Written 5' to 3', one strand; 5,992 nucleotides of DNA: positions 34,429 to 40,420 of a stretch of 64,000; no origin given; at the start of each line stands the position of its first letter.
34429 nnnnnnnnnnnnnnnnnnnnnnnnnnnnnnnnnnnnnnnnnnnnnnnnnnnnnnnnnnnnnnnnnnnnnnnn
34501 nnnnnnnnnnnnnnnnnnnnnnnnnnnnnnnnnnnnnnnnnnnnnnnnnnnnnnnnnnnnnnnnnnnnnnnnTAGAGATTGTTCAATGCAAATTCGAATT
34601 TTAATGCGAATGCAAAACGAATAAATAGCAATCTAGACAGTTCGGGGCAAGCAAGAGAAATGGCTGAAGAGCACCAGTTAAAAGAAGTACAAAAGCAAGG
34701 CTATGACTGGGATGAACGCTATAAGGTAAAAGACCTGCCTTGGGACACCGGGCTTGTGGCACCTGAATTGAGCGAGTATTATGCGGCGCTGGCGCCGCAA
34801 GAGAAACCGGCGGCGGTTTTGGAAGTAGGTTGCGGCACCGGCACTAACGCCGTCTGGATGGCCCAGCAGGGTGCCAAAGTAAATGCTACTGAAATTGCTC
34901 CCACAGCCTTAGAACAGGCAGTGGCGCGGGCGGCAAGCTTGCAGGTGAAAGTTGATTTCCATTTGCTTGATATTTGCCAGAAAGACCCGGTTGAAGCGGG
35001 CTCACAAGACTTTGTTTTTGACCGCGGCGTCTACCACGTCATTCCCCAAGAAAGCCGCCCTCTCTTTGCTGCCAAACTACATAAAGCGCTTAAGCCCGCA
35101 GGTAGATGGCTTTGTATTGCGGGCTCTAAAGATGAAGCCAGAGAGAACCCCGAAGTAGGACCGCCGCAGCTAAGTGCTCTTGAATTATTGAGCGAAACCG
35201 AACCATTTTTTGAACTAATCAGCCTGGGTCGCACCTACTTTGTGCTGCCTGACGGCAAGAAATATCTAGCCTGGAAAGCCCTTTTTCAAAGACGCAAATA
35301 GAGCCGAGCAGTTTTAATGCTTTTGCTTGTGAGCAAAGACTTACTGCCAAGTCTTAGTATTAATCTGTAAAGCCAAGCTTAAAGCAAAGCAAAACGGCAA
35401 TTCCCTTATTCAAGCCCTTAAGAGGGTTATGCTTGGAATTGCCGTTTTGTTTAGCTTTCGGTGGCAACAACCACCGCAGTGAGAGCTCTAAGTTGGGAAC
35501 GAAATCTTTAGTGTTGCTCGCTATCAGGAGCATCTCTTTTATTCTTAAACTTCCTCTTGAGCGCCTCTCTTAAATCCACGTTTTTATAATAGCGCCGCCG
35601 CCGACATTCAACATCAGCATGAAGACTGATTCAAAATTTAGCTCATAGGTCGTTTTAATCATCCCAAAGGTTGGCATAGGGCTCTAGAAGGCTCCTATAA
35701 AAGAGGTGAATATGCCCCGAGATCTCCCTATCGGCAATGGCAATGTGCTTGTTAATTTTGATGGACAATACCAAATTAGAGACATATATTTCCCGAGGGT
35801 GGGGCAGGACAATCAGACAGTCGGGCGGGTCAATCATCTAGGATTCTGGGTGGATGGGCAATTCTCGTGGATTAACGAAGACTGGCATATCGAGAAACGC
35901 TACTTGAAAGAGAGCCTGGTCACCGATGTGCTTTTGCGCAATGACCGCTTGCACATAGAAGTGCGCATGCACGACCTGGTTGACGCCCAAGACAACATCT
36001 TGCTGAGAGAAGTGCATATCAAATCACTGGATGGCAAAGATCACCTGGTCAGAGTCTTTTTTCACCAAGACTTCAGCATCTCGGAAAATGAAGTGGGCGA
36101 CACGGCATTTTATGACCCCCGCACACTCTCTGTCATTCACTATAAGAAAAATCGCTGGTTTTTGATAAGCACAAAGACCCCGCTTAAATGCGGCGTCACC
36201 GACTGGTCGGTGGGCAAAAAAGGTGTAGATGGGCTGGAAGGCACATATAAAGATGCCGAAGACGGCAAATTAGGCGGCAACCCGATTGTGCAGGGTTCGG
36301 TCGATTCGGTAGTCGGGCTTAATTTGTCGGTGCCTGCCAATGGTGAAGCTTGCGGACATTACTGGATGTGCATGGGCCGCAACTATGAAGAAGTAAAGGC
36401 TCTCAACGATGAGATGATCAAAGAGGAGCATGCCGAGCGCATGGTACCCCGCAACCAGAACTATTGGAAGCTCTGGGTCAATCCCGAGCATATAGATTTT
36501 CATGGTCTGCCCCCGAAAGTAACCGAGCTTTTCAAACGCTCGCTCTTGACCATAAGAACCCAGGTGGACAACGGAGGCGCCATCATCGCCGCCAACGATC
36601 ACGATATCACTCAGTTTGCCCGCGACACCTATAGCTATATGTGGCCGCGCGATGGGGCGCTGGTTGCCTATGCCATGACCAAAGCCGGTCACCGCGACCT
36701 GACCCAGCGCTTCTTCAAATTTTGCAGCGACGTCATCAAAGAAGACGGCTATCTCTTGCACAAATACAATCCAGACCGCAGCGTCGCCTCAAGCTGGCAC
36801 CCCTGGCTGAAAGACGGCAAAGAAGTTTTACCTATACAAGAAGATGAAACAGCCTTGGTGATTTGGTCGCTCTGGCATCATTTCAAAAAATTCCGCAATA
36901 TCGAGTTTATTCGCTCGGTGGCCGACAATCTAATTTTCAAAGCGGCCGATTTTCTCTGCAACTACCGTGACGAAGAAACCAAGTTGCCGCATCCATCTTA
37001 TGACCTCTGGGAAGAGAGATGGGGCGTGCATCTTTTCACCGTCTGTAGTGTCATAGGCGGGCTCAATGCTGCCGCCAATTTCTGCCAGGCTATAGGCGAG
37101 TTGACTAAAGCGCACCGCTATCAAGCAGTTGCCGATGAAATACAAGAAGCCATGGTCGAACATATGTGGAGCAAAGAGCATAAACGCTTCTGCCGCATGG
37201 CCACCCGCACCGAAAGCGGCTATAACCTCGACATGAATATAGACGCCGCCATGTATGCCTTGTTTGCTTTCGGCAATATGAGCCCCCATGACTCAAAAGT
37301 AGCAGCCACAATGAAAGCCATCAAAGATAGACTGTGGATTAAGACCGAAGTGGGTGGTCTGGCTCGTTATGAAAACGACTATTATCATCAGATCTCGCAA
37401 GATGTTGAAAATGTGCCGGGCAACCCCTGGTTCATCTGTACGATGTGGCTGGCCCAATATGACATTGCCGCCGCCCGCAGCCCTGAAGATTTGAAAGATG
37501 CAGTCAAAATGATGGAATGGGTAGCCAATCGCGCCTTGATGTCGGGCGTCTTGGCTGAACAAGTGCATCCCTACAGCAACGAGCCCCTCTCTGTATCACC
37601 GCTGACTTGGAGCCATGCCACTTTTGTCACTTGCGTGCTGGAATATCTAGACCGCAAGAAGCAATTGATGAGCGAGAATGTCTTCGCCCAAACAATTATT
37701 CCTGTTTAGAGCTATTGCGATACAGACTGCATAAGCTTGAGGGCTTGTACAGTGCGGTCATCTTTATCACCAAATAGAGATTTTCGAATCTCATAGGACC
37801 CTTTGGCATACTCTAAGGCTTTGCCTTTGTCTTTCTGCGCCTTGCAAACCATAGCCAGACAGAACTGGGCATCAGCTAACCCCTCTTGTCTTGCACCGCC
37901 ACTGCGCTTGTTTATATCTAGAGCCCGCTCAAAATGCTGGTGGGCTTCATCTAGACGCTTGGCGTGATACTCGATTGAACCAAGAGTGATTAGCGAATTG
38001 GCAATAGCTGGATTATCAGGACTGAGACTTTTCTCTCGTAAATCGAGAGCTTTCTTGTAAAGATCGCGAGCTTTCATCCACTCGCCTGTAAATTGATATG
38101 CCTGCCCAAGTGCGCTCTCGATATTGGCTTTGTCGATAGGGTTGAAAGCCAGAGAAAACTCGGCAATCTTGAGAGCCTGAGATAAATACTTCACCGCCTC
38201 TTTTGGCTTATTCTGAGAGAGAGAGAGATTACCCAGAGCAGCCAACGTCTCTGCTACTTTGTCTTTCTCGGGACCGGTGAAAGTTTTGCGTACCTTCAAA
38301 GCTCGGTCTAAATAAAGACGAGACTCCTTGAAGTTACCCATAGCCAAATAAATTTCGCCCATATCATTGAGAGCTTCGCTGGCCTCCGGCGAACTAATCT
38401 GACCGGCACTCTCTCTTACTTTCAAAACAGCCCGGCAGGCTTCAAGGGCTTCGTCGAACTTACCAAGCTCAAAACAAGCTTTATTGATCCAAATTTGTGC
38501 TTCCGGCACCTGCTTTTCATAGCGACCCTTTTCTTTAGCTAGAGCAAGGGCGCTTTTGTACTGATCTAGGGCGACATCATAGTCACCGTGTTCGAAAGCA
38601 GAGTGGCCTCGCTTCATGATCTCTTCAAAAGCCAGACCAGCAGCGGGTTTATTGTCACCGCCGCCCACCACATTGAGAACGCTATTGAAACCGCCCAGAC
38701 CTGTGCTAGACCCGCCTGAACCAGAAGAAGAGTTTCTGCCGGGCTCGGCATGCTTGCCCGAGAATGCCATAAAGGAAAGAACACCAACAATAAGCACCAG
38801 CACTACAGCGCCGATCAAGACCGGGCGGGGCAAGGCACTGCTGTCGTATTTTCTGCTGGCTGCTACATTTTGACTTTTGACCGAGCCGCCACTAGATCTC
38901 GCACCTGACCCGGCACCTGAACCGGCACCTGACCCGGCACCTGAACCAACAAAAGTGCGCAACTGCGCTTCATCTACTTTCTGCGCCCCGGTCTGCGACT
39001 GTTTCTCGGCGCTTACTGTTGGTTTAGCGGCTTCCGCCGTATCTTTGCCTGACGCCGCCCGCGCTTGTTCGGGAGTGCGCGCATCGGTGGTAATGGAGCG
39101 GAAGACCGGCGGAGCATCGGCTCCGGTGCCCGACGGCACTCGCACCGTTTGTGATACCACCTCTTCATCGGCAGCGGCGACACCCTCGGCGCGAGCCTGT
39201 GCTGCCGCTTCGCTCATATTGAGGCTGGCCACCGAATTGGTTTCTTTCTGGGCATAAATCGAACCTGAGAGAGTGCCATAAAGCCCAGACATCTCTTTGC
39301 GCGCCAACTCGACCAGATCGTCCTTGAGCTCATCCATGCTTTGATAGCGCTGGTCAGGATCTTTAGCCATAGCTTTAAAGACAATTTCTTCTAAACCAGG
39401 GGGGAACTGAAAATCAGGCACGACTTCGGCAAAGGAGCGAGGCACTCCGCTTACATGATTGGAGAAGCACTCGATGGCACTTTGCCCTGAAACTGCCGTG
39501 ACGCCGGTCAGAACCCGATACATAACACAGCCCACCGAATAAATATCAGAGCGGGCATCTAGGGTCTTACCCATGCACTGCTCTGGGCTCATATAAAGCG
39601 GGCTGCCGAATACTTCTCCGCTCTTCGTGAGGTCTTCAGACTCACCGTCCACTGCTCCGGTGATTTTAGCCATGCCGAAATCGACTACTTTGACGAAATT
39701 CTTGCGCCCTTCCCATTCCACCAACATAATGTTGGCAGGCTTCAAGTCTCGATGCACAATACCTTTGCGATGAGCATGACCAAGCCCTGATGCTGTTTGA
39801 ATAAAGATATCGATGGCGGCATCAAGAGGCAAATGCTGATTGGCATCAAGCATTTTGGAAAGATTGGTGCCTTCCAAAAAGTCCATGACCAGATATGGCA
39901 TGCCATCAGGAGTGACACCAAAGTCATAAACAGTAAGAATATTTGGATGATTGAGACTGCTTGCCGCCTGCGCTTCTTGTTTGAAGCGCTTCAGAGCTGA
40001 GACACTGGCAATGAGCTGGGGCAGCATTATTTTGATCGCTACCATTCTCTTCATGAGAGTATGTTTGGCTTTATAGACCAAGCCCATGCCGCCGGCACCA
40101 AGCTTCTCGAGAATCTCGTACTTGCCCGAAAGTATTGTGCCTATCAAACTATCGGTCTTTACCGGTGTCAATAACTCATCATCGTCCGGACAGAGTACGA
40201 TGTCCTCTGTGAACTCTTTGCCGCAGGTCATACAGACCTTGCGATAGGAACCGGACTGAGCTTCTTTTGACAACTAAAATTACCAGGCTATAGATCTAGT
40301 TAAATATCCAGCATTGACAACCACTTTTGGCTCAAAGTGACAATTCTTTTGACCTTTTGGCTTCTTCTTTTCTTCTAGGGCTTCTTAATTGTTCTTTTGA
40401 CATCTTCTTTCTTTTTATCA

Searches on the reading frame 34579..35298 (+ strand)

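Call 42: search_protein_families(library=pfam, proteins=[window:34579-35298:+], max_evalue=0.0001)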
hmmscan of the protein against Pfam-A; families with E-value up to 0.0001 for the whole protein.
window:34579-35298:+ (240 aa): 6 families
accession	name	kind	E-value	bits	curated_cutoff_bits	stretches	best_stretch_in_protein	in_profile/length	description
PF05724.17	TPMT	-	2.8e-20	73.4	26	1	43-196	5-167/218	Thiopurine S-methyltransferase (TPMT)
PF13649.12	Methyltransf_25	-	1.2e-16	61.6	27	1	80-175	1-97/97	Methyltransferase domain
PF08241.18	Methyltransf_11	-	8.5e-14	52.4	21.2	1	81-178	1-94/95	Methyltransferase domain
PF08242.18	Methyltransf_12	-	3.6e-11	44.1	30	1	81-176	1-97/98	Methyltransferase domain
PF13847.12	Methyltransf_31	-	1.5e-10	41.4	27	1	78-179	5-109/145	Methyltransferase domain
PF13489.12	Methyltransf_23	-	2.1e-08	34.5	27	1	63-178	8-115/164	Methyltransferase domain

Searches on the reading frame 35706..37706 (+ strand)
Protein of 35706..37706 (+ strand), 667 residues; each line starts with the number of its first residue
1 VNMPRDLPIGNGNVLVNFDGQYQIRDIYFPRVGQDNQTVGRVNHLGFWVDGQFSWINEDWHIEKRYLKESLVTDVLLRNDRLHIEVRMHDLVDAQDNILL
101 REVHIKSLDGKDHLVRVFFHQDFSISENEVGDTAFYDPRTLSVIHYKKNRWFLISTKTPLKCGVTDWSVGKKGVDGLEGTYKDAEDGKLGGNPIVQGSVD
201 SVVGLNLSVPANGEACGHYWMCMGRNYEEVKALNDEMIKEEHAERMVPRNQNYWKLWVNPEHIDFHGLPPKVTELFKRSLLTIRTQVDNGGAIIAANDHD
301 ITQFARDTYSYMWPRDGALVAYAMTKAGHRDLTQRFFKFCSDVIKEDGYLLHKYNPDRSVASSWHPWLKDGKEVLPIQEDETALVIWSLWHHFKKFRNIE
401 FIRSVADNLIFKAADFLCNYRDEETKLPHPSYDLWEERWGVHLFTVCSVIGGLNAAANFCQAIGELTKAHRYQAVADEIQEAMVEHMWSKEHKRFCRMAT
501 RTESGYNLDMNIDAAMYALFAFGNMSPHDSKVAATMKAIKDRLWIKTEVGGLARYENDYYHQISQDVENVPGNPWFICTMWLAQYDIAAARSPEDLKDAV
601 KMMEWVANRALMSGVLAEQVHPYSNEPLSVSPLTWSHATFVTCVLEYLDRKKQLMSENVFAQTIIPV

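Call 42: search_protein_families(library=pfam, proteins=[window:35706-37706:+], max_evalue=0.0001)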
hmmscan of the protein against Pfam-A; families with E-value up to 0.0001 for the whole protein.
window:35706-37706:+ (667 aa): 2 families
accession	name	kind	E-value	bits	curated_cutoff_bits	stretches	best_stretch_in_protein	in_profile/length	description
PF00723.27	Glyco_hydro_15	-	3.6e-33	115.5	22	1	277-644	8-426/427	Glycosyl hydrolases family 15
PF22422.2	MGH1-like_GH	-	7.8e-06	26.1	27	0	454-582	184-304/356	Mannosylglycerate hydrolase MGH1-like glycoside hydrolase domain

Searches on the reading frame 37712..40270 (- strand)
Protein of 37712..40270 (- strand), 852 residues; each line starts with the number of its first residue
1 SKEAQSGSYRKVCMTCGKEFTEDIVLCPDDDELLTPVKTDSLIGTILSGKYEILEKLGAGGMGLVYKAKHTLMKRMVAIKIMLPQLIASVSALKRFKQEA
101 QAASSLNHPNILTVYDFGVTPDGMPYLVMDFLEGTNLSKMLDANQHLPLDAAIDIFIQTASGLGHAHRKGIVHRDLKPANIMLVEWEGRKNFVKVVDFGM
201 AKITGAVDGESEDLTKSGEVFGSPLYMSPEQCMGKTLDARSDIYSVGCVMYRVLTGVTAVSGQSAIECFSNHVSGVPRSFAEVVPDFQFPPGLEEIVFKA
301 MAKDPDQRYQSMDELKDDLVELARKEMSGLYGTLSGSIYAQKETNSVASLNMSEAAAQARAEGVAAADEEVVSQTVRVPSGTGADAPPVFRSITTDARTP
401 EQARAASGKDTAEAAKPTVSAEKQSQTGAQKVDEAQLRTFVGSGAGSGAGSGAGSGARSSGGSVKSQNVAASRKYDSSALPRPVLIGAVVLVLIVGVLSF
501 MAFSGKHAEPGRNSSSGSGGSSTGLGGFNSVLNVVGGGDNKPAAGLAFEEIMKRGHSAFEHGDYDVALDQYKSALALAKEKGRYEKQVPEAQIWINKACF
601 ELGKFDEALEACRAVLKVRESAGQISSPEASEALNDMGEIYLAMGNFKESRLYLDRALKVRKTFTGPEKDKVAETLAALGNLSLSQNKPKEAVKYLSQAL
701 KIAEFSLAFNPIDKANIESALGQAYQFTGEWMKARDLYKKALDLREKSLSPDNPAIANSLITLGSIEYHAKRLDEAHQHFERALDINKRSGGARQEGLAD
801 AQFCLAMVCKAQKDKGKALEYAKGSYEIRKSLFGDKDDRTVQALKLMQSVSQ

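Call 42: search_protein_families(library=pfam, proteins=[window:37712-40270:-], max_evalue=0.0001)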
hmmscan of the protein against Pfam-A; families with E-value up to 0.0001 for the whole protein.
window:37712-40270:- (852 aa): 16 families
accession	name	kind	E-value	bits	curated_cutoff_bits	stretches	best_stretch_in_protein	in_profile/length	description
PF13424.12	TPR_12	-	1.5e-51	172.9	30.1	4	715-788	3-76/77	Tetratricopeptide repeat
PF00069.31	Pkinase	-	3e-47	161.7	31.7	1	51-315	1-258/263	Protein kinase domain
PF07714.23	PK_Tyr_Ser-Thr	-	4.3e-32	111.9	23.1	1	52-310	2-250/258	Protein tyrosine and serine/threonine kinase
PF07719.23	TPR_2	-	7.8e-29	97.8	27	0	758-788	2-32/34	Tetratricopeptide repeat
PF13374.12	TPR_10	-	1.4e-27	95.3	27.5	0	720-754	7-41/42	Tetratricopeptide repeat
PF00515.34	TPR_1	-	4.7e-26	89.9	27.8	0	632-663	2-33/34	Tetratricopeptide repeat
PF24885.1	TPR_NPHP3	-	7.1e-19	68.6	100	2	695-833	78-217/239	Nephrocystin-3 TPR domain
PF13432.12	TPR_16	-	1e-18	67.9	32.7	3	553-620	2-60/65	Tetratricopeptide repeat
PF17874.7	TPR_MalT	-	1.6e-16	61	45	2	721-822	86-184/336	MalT-like TPR region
PF13428.12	TPR_14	-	9.5e-16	57.2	23.5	0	760-797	4-40/44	Tetratricopeptide repeat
PF13176.12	TPR_7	-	8.8e-15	53.9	27.9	0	719-747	3-31/36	Tetratricopeptide repeat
PF13181.12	TPR_8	-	1.1e-13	50.6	25.7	0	632-662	2-32/34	Tetratricopeptide repeat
PF14559.12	TPR_19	-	5.2e-11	43.2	25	0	601-659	3-53/68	Tetratricopeptide repeat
PF13414.12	TPR_11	-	7.5e-10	38.8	26.8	0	555-577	1-23/42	TPR repeat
PF12895.13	ANAPC3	-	2.5e-05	24.9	27.2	0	557-611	25-78/82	Anaphase-promoting complex, cyclosome, subunit 3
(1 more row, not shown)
